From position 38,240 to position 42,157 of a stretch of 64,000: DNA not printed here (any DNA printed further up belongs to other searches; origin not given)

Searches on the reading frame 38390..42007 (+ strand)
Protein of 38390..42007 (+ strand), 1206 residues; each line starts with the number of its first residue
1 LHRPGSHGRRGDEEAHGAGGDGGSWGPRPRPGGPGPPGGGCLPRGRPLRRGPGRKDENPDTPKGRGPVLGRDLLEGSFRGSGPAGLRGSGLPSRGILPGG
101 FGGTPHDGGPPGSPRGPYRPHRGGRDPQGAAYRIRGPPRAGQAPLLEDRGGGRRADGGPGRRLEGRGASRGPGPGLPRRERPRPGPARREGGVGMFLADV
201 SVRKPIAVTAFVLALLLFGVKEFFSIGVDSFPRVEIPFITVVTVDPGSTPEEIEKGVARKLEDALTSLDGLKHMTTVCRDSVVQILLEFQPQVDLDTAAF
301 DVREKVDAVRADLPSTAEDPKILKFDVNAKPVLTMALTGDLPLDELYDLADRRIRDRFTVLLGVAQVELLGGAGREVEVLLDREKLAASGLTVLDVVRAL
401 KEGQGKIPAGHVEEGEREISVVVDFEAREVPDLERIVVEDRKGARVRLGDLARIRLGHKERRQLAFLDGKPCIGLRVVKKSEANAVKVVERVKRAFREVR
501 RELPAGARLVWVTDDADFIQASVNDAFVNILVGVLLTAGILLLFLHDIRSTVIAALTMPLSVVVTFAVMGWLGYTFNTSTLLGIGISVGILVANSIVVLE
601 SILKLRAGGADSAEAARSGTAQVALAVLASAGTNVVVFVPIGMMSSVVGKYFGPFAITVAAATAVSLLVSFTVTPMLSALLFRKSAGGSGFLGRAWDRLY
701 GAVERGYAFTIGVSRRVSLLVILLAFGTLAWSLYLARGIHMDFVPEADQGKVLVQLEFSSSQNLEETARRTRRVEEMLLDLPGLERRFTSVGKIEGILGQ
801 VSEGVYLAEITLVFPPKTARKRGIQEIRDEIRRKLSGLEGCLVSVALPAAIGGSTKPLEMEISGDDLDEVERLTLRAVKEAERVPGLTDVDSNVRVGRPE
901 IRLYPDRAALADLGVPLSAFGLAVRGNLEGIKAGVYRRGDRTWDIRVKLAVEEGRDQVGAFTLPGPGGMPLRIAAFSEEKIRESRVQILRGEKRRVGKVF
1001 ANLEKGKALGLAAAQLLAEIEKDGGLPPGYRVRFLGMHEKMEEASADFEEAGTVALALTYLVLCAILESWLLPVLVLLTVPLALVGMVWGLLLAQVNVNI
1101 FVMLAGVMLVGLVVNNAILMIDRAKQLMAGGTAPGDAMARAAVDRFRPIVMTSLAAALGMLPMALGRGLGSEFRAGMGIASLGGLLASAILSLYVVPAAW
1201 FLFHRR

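Call 50: search_protein_families(library=pfam, proteins=[window:38390-42007:+], max_evalue=0.0001)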
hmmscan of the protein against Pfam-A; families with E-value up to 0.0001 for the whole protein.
window:38390-42007:+ (1206 aa): 2 families
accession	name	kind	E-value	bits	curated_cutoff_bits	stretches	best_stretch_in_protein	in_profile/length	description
PF00873.25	ACR_tran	-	3.9e-225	750.3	28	1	198-1204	2-1021/1021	AcrB/AcrD/AcrF family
PF03176.21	MMPL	-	5.7e-09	35.8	20.5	1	1044-1202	141-301/333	MMPL family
